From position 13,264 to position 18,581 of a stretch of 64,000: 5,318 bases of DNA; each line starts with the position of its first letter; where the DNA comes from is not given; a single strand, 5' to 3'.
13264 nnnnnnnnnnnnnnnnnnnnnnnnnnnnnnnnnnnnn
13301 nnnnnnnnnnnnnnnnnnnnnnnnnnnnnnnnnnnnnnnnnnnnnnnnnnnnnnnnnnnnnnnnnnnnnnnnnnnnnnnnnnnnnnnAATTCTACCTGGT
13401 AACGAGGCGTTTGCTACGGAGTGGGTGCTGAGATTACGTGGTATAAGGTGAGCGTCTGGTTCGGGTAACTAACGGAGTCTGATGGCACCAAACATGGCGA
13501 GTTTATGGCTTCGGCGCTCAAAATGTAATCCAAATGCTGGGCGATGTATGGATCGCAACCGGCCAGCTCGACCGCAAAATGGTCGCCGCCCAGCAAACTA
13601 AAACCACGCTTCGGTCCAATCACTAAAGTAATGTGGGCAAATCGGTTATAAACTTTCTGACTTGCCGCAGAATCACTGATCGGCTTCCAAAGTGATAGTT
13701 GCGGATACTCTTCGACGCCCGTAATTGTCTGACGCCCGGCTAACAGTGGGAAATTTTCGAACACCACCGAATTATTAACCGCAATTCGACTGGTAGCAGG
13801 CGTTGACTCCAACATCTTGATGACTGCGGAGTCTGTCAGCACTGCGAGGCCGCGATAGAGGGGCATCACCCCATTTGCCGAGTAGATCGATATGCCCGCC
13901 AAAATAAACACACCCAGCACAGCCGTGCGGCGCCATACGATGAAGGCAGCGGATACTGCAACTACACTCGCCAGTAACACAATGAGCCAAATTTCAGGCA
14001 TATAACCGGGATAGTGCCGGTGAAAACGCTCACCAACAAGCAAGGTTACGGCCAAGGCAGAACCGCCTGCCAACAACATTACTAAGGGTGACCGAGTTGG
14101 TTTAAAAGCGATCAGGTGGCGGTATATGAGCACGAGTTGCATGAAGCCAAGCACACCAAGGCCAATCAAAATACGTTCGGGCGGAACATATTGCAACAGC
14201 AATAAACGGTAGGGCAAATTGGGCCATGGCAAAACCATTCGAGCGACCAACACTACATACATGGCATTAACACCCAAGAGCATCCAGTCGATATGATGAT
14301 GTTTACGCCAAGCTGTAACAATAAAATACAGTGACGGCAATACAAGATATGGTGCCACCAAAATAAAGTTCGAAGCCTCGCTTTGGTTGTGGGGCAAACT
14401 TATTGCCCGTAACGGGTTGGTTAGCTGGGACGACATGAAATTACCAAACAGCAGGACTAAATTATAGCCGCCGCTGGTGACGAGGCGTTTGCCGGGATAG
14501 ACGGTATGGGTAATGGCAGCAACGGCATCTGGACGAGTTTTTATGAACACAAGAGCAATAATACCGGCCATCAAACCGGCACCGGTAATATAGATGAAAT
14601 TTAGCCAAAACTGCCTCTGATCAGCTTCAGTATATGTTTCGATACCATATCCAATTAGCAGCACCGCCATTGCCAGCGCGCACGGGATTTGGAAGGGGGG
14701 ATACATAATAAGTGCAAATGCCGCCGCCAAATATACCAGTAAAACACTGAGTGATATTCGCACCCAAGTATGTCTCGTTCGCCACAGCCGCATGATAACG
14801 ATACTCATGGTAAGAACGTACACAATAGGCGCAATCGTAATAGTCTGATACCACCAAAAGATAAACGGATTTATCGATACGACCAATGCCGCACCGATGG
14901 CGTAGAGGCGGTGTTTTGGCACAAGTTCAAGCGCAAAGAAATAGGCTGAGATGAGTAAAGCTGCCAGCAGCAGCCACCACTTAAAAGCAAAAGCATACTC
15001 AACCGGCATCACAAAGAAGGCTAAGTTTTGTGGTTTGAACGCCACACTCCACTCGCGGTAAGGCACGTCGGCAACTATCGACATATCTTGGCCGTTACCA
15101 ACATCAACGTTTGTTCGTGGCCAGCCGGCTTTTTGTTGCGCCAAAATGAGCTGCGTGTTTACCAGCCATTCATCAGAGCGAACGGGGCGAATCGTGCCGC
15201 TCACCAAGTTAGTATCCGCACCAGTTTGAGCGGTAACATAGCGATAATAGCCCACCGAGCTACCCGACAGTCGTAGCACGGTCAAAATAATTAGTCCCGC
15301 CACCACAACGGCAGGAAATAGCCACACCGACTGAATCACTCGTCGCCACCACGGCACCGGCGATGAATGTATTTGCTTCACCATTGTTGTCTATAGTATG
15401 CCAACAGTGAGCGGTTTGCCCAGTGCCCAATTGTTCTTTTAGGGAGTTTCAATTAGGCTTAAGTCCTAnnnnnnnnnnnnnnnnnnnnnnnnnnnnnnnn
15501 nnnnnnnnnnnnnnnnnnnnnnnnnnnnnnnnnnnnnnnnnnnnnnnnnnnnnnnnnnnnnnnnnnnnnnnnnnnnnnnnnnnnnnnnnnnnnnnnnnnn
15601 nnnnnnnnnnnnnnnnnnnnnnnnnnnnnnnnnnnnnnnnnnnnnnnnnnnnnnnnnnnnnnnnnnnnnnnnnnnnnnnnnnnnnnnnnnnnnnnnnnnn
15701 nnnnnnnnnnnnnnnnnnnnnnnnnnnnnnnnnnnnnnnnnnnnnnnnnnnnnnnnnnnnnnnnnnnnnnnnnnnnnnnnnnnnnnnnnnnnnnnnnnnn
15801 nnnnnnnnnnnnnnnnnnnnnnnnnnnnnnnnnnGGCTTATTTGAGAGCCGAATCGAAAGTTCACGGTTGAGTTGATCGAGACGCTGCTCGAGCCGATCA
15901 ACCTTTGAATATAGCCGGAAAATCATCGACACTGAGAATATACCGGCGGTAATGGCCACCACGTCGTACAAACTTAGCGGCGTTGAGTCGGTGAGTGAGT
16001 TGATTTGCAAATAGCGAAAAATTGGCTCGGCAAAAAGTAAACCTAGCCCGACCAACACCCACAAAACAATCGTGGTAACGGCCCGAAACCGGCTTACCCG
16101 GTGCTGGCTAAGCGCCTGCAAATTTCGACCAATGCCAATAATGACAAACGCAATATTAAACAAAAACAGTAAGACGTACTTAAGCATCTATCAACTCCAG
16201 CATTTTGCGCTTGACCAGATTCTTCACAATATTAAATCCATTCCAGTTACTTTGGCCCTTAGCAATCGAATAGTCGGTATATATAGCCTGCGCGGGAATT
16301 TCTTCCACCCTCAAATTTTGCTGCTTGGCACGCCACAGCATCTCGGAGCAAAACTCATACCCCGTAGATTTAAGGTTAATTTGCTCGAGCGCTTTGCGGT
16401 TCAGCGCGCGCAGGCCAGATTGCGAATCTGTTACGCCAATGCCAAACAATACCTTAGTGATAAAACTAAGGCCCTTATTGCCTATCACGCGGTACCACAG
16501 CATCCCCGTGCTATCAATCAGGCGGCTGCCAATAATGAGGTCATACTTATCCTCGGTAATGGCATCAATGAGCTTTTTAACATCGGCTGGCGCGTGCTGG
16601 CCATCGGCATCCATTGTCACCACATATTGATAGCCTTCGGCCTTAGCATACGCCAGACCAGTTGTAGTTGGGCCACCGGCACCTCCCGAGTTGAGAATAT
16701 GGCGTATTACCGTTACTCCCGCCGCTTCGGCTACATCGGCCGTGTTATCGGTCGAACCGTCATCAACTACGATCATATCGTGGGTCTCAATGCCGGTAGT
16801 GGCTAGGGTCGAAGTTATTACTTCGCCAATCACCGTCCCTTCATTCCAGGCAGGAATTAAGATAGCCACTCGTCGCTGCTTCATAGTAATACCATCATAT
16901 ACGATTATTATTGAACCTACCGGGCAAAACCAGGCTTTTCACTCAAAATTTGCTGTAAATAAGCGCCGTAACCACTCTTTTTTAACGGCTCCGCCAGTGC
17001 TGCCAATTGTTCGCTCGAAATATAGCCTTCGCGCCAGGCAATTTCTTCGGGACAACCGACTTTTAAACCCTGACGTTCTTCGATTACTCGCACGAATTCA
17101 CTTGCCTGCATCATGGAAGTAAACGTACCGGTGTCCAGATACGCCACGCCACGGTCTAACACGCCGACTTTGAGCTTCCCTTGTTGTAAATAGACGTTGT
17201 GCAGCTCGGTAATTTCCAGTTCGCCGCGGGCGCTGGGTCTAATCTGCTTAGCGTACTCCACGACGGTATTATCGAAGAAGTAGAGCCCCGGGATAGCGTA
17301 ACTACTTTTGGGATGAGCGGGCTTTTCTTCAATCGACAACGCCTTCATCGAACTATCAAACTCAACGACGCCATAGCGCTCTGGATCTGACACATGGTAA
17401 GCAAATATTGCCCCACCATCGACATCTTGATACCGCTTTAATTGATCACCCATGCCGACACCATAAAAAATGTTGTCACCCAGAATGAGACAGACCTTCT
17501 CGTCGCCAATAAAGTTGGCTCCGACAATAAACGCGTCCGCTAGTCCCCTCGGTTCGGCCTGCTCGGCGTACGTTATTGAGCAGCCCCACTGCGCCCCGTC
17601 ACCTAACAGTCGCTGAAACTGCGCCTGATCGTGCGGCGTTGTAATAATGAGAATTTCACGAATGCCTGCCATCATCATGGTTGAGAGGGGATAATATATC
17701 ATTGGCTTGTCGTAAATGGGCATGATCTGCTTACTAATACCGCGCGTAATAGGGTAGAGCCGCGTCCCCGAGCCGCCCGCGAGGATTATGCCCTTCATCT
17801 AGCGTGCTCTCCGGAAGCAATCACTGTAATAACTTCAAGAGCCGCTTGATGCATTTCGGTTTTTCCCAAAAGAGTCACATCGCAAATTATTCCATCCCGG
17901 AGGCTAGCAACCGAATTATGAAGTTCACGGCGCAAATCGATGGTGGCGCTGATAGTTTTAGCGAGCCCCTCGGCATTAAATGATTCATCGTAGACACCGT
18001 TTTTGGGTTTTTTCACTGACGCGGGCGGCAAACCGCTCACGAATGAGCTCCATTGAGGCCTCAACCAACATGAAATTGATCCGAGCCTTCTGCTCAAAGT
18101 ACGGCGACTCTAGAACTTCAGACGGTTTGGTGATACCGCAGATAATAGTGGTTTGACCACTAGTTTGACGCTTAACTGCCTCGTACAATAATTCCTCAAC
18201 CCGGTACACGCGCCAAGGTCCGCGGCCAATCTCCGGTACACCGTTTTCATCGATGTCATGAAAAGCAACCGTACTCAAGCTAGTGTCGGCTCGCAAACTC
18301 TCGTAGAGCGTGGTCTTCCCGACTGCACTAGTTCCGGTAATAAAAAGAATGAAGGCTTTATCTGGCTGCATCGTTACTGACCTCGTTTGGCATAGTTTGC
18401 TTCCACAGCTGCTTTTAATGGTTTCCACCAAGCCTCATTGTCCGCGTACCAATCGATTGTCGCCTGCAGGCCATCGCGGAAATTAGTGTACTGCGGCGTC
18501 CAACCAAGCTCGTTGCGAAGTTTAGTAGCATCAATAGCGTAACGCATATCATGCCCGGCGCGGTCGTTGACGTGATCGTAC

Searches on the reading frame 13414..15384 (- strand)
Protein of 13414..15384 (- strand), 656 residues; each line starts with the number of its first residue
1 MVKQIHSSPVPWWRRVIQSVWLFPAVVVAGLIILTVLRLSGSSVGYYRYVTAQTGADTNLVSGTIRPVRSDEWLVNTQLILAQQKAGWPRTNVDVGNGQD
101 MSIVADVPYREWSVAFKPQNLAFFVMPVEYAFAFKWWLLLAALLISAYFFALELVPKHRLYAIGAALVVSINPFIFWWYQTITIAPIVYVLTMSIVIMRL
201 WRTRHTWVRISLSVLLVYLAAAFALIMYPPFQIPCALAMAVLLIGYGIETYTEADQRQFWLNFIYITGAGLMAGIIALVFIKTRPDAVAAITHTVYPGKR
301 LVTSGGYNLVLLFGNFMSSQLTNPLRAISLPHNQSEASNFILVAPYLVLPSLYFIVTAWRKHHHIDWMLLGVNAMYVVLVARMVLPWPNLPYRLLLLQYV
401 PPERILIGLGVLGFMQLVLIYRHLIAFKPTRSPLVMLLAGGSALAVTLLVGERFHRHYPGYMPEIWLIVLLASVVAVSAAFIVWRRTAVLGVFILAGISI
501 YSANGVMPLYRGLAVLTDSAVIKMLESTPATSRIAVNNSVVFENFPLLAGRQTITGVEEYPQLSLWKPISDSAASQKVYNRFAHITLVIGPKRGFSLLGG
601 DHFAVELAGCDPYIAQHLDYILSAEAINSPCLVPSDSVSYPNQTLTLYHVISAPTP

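Call 5: search_protein_families(library=pfam, proteins=[window:13414-15384:-], max_evalue=0.01)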
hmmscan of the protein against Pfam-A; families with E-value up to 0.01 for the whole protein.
window:13414-15384:- (656 aa): 2 families
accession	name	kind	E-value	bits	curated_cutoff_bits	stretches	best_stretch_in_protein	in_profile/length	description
PF24677.1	DUF7657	-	3.8e-84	283.2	26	1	27-420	7-398/401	Domain of unknown function (DUF7657)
PF24672.1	DUF7654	-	1e-16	61.4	27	1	522-651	11-142/145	Domain of unknown function (DUF7654)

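Call 33: search_protein_families(library=ncbifam, proteins=[window:13414-15384:-], max_evalue=0.001)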
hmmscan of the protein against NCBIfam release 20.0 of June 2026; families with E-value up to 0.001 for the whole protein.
window:13414-15384:- (656 aa): 0 families

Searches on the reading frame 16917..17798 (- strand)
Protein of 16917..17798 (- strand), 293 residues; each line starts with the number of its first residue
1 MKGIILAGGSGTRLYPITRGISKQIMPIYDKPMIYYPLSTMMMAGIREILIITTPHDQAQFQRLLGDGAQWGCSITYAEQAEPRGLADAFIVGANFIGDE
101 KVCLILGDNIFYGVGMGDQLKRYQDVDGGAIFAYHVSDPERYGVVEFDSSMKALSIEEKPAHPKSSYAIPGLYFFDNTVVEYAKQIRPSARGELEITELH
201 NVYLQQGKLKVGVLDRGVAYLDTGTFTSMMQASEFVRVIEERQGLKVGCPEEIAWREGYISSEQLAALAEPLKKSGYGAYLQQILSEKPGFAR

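Call 32: search_protein_families(library=pfam, proteins=[window:16917-17798:-], max_evalue=0.001)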
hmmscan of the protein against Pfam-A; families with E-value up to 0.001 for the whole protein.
window:16917-17798:- (293 aa): 2 families
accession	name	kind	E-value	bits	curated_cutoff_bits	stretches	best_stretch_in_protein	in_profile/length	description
PF00483.29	NTP_transferase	-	4e-70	236.6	21.2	1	2-236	1-242/245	Nucleotidyl transferase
PF12804.13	NTP_transf_3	-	1.7e-09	38.5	27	1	3-134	1-121/160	MobA-like NTP transferase domain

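Call 33: search_protein_families(library=ncbifam, proteins=[window:16917-17798:-], max_evalue=0.001)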
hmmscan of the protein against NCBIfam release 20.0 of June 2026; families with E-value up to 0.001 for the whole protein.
window:16917-17798:- (293 aa): 32 families (the best 25 are shown)
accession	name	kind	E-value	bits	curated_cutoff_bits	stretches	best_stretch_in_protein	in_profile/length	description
TIGR01207.1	rmlA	equivalog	5.7e-143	475.2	360.65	1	2-285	1-285/286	glucose-1-phosphate thymidylyltransferase RfbA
NF012024.0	PRK15480.1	equivalog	7.5e-126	419.2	588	1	2-285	5-289/292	glucose-1-phosphate thymidylyltransferase RfbA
TIGR01208.1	rmlA_long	equivalog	1.9e-55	188.2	320.25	1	2-236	1-234/353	glucose-1-phosphate thymidylyltransferase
TIGR03992.1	Arch_glmU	subfamily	2.7e-42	145.1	292.1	1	1-234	1-225/393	bifunctional sugar-1-phosphate nucleotidylyltransferase/acetyltransferase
NF041313.1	UDPGP_AglF_Halo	equivalog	2.4e-31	109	400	1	1-208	1-207/234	UTP--glucose-1-phosphate uridylyltransferase AglF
NF041173.1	Sug_nt_acttase_Thmprot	equivalog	1.7e-30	106.3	600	1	1-233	1-224/405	bifunctional sugar-1-phosphate nucleotidylyltransferase/acetyltransferase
TIGR01099.1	galU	equivalog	3.8e-27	95.5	326.8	2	73-227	94-256/261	UTP--glucose-1-phosphate uridylyltransferase GalU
NF052502.1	man1P_GTase_Rv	exception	3e-24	85.5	440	1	3-239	3-234/352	mannose-1-phosphate guanylyltransferase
NF045761.1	NAMPUrTaseMurU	equivalog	6.7e-18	65.4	250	1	1-216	1-219/226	N-acetylmuramate alpha-1-phosphate uridylyltransferase MurU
NF009928.0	PRK13389.1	equivalog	4.8e-15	55.5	548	2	2-54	10-62/302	UTP--glucose-1-phosphate uridylyltransferase GalU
NF003670.0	PRK05293.1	equivalog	9.5e-14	51.1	470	1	3-181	7-202/382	glucose-1-phosphate adenylyltransferase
NF007516.0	PRK10122.1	equivalog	1.1e-12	47.7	534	1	2-56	5-59/297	UTP--glucose-1-phosphate uridylyltransferase GalF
NF049965.1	GlMnHpPGnyltfHddC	equivalog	1.2e-11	44.6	300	1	1-180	1-172/221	D-glycero-D-manno-heptose 1-phosphate guanosyltransferase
TIGR01173.1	glmU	equivalog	3.2e-11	42.7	366.85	1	3-208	3-207/452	bifunctional UDP-N-acetylglucosamine diphosphorylase/glucosamine-1-phosphate N-acetyltransferase GlmU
TIGR01105.1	galF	equivalog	3.5e-11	42.8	659.2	1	2-56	5-59/297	GalU regulator GalF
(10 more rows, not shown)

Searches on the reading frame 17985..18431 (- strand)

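Call 32: search_protein_families(library=pfam, proteins=[window:17985-18431:-], max_evalue=0.001)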
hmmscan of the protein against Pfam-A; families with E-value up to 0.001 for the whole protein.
window:17985-18431:- (148 aa): 1 family
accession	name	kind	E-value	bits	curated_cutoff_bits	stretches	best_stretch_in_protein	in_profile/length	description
PF13238.12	AAA_18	-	5.7e-05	24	29.4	1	30-142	2-116/128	AAA domain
